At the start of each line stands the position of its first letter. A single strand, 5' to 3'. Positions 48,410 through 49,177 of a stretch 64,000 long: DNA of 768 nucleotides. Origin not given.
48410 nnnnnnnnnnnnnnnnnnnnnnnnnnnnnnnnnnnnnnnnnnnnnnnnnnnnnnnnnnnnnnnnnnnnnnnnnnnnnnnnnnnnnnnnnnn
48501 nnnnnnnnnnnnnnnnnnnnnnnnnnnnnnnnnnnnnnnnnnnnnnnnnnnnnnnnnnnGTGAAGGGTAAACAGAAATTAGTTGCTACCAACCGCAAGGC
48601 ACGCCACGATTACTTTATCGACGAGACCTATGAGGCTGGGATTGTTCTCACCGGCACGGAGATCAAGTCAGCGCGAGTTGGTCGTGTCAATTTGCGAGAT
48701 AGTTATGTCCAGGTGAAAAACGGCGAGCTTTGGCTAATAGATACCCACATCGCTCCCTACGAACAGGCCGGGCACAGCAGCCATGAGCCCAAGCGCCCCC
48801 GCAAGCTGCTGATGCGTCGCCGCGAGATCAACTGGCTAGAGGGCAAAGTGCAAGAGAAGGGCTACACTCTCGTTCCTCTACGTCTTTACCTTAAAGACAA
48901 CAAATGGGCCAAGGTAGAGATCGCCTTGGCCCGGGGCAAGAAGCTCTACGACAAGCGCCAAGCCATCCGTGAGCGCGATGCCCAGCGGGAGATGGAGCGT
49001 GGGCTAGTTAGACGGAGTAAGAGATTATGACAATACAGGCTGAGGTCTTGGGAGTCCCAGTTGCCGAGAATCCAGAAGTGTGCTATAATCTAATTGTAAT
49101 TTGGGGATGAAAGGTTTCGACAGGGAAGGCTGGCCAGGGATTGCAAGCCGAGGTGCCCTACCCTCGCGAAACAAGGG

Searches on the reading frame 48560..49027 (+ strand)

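Call 69: search_protein_families(library=pfam, proteins=[window:48560-49027:+], max_evalue=0.00001)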
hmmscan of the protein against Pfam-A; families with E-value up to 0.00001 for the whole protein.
window:48560-49027:+ (156 aa): 1 family
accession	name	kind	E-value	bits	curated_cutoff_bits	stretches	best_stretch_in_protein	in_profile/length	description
PF01668.23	SmpB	-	2.4e-63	212.8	27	1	8-148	1-140/143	SmpB protein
